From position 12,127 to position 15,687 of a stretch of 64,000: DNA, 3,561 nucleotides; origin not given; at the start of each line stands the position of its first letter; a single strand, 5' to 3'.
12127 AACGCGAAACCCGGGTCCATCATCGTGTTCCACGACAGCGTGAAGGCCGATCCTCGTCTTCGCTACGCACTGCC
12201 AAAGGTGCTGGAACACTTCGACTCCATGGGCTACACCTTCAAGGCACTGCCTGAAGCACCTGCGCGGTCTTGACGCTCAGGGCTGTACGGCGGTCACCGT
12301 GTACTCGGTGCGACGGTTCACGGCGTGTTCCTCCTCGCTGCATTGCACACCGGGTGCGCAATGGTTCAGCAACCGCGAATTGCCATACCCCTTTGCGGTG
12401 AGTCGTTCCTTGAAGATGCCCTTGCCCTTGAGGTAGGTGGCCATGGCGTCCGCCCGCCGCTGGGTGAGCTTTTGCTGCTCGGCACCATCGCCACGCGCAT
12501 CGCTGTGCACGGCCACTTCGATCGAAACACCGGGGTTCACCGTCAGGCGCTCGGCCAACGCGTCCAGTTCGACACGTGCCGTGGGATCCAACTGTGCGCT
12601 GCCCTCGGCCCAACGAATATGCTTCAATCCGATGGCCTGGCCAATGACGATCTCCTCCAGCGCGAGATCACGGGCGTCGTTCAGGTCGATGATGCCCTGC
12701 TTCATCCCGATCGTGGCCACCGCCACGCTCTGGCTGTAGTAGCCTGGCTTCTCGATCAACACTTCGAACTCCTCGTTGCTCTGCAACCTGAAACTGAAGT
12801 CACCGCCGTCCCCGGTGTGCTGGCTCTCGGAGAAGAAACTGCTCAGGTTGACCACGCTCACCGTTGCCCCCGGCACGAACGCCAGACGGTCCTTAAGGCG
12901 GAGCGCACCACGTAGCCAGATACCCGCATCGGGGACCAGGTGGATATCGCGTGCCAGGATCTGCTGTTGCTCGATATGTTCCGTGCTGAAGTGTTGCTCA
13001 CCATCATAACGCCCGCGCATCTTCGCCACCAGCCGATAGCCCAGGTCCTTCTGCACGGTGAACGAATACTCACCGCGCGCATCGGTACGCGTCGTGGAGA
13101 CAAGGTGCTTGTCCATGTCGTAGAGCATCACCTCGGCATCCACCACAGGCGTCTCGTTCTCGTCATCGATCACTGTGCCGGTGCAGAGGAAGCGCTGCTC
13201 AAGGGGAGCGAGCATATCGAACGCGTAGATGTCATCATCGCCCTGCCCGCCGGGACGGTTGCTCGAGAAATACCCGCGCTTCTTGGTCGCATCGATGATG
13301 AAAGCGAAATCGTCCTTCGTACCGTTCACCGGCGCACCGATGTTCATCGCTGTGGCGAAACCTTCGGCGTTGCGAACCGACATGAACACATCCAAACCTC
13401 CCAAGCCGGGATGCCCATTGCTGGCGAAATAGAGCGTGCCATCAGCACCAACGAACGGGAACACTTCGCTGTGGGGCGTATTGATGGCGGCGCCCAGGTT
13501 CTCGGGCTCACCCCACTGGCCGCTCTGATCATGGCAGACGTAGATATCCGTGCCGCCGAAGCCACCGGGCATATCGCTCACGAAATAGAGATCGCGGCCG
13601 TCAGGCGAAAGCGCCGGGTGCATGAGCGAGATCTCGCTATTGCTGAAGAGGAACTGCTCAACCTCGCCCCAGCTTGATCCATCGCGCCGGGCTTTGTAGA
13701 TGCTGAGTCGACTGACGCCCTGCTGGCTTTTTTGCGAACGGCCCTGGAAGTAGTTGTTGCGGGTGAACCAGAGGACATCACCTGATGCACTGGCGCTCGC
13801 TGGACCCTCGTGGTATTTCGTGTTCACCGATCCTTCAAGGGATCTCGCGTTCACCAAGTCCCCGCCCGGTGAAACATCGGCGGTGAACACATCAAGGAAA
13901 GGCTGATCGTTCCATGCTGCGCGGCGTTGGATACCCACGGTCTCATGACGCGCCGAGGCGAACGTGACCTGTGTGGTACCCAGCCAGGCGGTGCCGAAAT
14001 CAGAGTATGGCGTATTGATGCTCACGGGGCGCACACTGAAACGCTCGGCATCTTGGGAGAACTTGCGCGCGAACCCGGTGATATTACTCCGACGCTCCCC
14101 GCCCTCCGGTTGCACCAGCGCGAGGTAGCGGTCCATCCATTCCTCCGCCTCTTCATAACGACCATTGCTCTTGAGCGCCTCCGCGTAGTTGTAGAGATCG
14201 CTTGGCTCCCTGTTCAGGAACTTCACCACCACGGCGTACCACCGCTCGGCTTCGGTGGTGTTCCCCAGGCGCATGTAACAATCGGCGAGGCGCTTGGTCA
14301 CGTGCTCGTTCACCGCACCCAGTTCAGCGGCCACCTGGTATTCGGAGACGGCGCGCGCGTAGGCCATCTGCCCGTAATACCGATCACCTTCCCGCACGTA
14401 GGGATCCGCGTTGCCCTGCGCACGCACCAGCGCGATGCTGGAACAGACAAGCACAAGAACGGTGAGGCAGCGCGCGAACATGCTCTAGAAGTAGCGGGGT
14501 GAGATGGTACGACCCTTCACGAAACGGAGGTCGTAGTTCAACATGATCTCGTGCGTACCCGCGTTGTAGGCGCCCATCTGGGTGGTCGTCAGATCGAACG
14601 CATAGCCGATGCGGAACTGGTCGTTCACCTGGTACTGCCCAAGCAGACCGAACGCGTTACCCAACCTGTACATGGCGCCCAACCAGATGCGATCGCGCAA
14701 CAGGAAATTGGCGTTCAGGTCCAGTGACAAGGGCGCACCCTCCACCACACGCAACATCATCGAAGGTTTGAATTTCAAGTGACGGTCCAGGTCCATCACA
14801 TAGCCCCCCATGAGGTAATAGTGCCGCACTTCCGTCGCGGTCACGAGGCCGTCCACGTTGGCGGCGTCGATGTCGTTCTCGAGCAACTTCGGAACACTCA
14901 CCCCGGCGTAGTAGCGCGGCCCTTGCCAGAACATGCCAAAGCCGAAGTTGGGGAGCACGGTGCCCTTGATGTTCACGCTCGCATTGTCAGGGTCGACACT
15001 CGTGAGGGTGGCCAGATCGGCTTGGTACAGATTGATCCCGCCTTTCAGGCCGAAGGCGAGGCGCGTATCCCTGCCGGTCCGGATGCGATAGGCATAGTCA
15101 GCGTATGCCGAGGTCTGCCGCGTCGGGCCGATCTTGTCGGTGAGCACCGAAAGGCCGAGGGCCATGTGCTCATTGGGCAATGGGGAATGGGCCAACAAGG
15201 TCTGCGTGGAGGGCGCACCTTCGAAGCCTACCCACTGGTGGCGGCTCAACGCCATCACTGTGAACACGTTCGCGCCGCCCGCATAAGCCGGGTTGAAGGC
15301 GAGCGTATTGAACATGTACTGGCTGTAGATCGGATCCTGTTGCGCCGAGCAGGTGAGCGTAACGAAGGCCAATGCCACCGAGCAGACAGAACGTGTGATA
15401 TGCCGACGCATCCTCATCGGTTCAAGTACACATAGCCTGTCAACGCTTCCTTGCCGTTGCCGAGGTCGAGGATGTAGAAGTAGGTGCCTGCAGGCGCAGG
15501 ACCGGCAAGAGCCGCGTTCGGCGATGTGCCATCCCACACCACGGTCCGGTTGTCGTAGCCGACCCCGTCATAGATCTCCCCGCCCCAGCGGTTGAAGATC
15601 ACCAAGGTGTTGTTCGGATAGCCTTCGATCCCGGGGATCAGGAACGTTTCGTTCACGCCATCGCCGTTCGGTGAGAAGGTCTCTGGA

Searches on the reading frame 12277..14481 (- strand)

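Call 12: search_protein_families(library=pfam, proteins=[window:12277-14481:-], max_evalue=0.01)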
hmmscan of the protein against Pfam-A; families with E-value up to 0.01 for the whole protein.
window:12277-14481:- (734 aa): 17 families
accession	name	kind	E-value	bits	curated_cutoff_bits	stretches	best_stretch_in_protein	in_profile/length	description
PF13620.12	CarboxypepD_reg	-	4.1e-17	62.7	32.3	2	434-496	3-64/82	Carboxypeptidase regulatory-like domain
PF00691.25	OmpA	-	2.1e-14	54.1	27.2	1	625-712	3-92/98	OmpA family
PF07676.18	PD40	-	3.1e-13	49.7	20.9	2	285-315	10-38/38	WD40-like Beta Propeller Repeat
PF13715.12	CarbopepD_reg_2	-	1.9e-09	37.8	32.2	1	434-505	2-69/88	CarboxypepD_reg-like domain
PF17210.9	SdrD_B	-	5.8e-08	33.4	29.7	1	438-486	16-64/112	SdrD B-like domain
PF14559.12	TPR_19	-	1.4e-07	32.2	25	1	40-85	6-51/68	Tetratricopeptide repeat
PF07719.23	TPR_2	-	1.2e-06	28.6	27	0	96-122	4-30/34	Tetratricopeptide repeat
PF13424.12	TPR_12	-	2.9e-06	27.8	30.1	0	97-131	7-41/77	Tetratricopeptide repeat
PF13432.12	TPR_16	-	1.1e-05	26.1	32.7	0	30-86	2-58/65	Tetratricopeptide repeat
PF13176.12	TPR_7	-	3.7e-05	23.9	27.9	0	64-83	4-23/36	Tetratricopeptide repeat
PF13428.12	TPR_14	-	7.8e-05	23.4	23.5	0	96-122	4-30/44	Tetratricopeptide repeat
PF13181.12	TPR_8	-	8.8e-05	22.8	25.7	0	96-120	4-28/34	Tetratricopeptide repeat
PF05359.17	DUF748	-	0.00022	19.9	50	1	614-676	873-937/1037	Domain of Unknown Function (DUF748)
PF07721.20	TPR_4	-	0.00084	20.2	27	0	96-118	4-26/26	Tetratricopeptide repeat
PF11846.14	Wzy_C_2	-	0.0011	19.4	28.5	0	94-122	147-175/191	Virulence factor membrane-bound polymerase, C-terminal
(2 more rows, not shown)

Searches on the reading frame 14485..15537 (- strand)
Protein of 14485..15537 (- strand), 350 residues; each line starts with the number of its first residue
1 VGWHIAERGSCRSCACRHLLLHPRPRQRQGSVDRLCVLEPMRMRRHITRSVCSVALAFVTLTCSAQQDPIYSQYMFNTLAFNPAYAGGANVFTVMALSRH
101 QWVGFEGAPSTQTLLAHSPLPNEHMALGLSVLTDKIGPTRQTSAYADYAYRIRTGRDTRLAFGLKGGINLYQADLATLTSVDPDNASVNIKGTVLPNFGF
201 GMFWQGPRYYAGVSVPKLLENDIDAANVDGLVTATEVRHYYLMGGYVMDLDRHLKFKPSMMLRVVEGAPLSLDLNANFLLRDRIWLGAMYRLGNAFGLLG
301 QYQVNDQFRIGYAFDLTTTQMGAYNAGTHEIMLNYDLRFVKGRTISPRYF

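Call 12: search_protein_families(library=pfam, proteins=[window:14485-15537:-], max_evalue=0.01)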
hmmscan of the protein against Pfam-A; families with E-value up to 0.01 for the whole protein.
window:14485-15537:- (350 aa): 1 family
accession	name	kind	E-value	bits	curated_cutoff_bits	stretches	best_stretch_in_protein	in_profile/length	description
PF11751.14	PorP_SprF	-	4.8e-85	285.9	22.3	1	64-335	2-273/273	Type IX secretion system membrane protein PorP/SprF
